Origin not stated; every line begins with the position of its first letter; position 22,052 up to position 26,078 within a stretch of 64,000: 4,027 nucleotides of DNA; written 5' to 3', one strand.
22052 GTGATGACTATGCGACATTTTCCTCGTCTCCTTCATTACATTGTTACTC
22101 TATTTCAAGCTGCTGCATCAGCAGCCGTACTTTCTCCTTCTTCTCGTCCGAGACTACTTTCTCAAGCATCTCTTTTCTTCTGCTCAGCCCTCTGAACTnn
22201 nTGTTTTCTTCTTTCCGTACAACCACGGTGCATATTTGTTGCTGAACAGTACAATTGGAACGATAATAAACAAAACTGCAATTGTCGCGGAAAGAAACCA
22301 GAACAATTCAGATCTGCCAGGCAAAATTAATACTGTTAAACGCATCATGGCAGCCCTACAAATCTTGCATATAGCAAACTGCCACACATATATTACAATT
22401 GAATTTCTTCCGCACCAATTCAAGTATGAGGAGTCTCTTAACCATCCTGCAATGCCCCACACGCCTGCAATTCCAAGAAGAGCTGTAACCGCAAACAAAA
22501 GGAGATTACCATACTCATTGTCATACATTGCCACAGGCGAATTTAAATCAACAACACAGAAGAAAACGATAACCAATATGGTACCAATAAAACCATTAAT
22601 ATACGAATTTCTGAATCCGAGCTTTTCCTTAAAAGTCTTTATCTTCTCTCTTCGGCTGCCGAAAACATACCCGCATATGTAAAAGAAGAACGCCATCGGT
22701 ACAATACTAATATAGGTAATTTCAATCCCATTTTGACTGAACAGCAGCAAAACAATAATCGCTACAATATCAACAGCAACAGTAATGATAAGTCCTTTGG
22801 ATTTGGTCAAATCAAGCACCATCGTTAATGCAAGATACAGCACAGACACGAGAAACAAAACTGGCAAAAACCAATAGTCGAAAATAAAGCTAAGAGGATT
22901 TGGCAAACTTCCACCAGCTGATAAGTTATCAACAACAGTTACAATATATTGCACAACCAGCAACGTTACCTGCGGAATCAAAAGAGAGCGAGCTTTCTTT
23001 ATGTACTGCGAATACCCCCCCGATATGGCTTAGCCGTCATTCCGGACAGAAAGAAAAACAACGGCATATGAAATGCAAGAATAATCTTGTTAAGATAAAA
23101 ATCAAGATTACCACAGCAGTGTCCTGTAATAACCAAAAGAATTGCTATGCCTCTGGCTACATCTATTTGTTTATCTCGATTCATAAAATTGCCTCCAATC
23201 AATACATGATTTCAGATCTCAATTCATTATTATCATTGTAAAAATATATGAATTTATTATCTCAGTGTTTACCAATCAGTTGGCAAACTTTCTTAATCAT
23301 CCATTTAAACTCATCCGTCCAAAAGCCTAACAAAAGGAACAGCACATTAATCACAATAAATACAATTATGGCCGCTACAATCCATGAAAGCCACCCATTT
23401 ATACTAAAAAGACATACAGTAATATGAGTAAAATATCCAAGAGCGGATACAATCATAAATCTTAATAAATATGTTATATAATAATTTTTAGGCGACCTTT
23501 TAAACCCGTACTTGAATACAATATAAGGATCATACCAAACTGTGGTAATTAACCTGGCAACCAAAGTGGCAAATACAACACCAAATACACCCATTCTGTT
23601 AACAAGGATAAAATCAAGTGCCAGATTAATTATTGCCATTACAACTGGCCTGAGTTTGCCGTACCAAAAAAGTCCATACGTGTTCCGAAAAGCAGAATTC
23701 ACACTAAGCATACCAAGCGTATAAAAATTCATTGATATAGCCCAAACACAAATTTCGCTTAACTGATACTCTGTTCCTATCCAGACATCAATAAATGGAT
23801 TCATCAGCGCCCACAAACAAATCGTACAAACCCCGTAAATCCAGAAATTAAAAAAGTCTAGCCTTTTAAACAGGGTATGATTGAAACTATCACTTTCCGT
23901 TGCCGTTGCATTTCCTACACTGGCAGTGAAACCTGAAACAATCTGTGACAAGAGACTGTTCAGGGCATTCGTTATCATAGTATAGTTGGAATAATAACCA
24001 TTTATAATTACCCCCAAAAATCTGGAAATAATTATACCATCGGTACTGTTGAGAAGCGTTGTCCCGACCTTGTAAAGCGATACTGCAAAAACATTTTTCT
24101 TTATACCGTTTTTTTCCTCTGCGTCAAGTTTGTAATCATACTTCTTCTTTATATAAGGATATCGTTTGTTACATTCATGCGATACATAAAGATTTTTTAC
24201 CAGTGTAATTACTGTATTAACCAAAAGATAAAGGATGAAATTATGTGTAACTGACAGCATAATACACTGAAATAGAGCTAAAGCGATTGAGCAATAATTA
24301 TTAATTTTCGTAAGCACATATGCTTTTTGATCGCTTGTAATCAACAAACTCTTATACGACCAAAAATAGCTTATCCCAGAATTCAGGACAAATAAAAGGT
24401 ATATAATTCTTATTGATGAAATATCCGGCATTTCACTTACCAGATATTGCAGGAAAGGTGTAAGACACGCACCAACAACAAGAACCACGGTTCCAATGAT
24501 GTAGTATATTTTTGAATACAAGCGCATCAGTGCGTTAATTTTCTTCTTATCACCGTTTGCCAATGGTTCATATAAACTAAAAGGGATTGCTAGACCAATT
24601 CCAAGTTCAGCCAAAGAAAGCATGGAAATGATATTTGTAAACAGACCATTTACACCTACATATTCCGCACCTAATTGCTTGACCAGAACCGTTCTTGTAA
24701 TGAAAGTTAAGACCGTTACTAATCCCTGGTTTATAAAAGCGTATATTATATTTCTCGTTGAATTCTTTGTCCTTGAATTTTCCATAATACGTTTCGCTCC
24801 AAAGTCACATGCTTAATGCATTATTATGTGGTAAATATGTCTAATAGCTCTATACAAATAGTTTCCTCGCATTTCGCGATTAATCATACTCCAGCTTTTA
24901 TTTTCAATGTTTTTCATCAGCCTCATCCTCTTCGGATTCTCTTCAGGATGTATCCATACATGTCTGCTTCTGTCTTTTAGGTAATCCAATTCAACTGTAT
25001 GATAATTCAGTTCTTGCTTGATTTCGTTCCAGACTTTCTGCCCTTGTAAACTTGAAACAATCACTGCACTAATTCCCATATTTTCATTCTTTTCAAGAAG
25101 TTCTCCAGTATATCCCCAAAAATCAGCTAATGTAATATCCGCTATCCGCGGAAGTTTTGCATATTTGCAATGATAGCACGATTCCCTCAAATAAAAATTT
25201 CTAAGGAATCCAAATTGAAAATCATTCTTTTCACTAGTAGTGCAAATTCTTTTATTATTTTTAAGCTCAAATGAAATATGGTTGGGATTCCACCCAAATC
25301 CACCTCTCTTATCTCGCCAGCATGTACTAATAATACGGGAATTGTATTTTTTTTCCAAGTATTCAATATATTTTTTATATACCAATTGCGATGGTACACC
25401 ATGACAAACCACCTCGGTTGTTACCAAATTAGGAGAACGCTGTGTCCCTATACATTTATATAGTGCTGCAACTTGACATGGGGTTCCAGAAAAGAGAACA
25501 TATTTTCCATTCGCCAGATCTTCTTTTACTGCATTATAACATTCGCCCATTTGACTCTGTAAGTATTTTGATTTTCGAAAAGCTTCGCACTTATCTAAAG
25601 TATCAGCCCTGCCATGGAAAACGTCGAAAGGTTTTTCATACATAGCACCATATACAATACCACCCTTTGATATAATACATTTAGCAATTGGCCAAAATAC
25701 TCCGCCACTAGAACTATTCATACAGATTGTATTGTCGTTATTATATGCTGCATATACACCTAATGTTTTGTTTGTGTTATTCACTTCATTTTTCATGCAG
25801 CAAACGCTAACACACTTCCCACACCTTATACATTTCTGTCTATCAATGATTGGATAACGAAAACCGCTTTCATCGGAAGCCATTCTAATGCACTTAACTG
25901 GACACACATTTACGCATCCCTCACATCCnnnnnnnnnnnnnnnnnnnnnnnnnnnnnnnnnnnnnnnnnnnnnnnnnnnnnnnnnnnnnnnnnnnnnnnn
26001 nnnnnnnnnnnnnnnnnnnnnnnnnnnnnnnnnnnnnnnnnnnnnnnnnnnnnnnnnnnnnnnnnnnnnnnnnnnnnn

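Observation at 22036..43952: Nine coding-strand poly-G tracts confined to one polysaccharide locus: candidate multi-switch phase-variation (contingency) system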

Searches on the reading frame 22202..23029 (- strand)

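Call 10: search_protein_families(library=pfam, proteins=[window:22202-23029:-])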
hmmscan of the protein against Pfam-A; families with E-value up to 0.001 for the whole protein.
window:22202-23029:- (276 aa): 1 family
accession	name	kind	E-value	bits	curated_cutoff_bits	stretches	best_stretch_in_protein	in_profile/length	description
PF01757.29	Acyl_transf_3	-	3.7e-15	56.2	31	1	8-259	71-324/326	Acyltransferase domain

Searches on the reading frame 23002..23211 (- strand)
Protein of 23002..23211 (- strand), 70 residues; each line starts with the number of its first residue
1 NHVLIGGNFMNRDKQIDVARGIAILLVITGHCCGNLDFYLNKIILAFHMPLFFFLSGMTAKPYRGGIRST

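Call 10: search_protein_families(library=pfam, proteins=[window:23002-23211:-])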
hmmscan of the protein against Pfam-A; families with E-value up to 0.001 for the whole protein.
window:23002-23211:- (70 aa): 3 families
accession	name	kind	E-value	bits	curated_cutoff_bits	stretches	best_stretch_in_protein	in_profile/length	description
PF01757.29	Acyl_transf_3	-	2.7e-12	46.8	31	1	14-63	2-68/326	Acyltransferase domain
PF07786.18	HGSNAT_cat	-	8.4e-05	22.6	22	1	12-41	1-30/222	Heparan-alpha-glucosaminide N-acetyltransferase, catalytic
PF10129.15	OpgC_C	-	0.00035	20.1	21.4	1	12-60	1-51/358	OpgC protein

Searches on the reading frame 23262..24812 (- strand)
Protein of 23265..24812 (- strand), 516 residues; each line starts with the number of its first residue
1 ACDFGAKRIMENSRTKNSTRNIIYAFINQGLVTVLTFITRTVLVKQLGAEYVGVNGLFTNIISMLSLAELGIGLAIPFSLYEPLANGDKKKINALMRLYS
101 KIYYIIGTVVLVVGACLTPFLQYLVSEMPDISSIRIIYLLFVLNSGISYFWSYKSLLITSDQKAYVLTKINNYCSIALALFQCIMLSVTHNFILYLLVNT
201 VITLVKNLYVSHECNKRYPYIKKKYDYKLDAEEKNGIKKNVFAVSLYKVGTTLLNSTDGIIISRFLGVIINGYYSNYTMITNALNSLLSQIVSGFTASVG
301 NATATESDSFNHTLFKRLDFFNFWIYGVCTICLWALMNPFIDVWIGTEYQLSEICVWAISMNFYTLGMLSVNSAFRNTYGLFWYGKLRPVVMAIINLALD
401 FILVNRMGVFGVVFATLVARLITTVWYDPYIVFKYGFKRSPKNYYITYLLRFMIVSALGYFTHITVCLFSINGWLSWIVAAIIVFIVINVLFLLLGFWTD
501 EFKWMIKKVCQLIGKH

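Call 10: search_protein_families(library=pfam, proteins=[window:23265-24812:-])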
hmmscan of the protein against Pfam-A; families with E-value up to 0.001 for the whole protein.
window:23265-24812:- (516 aa): 1 family
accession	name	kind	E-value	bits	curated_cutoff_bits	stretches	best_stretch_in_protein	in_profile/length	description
PF01943.22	Polysacc_synt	-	2.9e-06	27.4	28.2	1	19-293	2-263/274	Polysaccharide biosynthesis protein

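Call 12: find_encoding_contigs(protein=window:23262-24785:-, flank=10000, max_places=10)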
Protein window:23262-24785:- (507 aa): 1 contig read that carries it; 1 place shown.
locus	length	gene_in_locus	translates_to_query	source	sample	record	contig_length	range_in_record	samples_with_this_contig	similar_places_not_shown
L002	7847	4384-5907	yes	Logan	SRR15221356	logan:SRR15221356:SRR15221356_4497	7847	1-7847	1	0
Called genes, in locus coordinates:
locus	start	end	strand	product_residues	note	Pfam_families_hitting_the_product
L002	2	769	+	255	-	?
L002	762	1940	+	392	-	PF04230:PS_pyruv_trans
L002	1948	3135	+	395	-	PF00037:Fer4 (faint), PF12837:Fer4_6 (faint), PF12838:Fer4_7, PF13187:Fer4_9, PF13237:Fer4_10 (faint), PF13484:Fer4_16 (faint), PF12797:Fer4_2 (weak), PF04432:FrhB_FdhB_C, +1 more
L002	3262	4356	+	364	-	PF12797:Fer4_2 (faint), PF04432:FrhB_FdhB_C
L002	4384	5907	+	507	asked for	PF01943:Polysacc_synt (weak)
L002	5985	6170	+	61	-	PF01757:Acyl_transf_3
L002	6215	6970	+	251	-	PF01757:Acyl_transf_3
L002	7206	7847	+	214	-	?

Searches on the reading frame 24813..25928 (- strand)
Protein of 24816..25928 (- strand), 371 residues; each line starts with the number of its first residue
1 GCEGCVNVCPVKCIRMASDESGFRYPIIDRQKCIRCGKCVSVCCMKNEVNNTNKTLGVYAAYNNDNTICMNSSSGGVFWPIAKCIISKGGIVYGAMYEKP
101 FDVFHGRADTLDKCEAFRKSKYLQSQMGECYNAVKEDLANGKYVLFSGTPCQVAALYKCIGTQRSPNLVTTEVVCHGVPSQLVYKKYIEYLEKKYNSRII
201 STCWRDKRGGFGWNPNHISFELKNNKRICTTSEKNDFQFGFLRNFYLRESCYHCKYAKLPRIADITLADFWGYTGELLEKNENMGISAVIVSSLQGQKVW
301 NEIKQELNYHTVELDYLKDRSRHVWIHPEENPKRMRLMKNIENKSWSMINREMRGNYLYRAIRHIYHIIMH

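Call 10: search_protein_families(library=pfam, proteins=[window:24816-25928:-])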
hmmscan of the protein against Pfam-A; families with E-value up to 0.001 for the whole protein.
window:24816-25928:- (371 aa): 8 families
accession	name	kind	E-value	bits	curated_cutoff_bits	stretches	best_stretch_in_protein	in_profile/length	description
PF04432.18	FrhB_FdhB_C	-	1.8e-20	73.8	23.3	1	143-314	3-147/150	Coenzyme F420 hydrogenase/dehydrogenase, beta subunit C terminus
PF12838.12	Fer4_7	-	3.8e-06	27.7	27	1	1-44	4-49/52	4Fe-4S dicluster domain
PF12797.12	Fer4_2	-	4.2e-05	23.7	24.5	1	25-43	2-20/22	4Fe-4S binding domain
PF14697.11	Fer4_21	-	6.9e-05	23.3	35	0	27-45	2-20/59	4Fe-4S dicluster domain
PF00037.32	Fer4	-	0.00024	21.2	21.1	1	26-43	1-18/24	4Fe-4S binding domain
PF04422.18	FrhB_FdhB_N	-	0.00032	21.2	22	1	58-127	1-73/78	Coenzyme F420 hydrogenase/dehydrogenase, beta subunit N-term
PF13187.11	Fer4_9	-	0.00032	21.1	27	1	1-45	4-49/52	4Fe-4S dicluster domain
PF12837.12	Fer4_6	-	0.00064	20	25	1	26-44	2-20/24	4Fe-4S binding domain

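Call 67: find_encoding_contigs(protein=window:24813-25907:-, flank=10000, max_places=10)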
Protein window:24813-25907:- (364 aa): 2 contigs read that carry it; 2 places shown.
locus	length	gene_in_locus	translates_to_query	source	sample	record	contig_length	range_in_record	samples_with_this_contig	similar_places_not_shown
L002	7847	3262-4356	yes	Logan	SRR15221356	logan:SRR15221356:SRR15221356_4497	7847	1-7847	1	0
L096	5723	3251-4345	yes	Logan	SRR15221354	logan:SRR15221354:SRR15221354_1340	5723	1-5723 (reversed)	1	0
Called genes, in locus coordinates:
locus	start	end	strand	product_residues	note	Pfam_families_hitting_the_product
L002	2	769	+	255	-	?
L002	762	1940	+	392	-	PF04230:PS_pyruv_trans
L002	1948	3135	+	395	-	PF00037:Fer4 (faint), PF12837:Fer4_6 (faint), PF12838:Fer4_7, PF13187:Fer4_9, PF13237:Fer4_10 (faint), PF13484:Fer4_16 (faint), PF12797:Fer4_2 (weak), PF04432:FrhB_FdhB_C, +1 more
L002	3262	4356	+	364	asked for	PF12797:Fer4_2 (faint), PF04432:FrhB_FdhB_C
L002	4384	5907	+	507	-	PF01943:Polysacc_synt (weak)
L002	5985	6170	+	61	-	PF01757:Acyl_transf_3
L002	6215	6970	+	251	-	PF01757:Acyl_transf_3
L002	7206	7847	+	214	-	?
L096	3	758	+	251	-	?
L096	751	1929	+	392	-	PF04230:PS_pyruv_trans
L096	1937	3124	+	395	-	PF00037:Fer4 (faint), PF12837:Fer4_6 (faint), PF12838:Fer4_7, PF13187:Fer4_9, PF13237:Fer4_10 (faint), PF13484:Fer4_16 (faint), PF12797:Fer4_2 (weak), PF04432:FrhB_FdhB_C, +1 more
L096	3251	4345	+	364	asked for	PF12797:Fer4_2 (faint), PF04432:FrhB_FdhB_C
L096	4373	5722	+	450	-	?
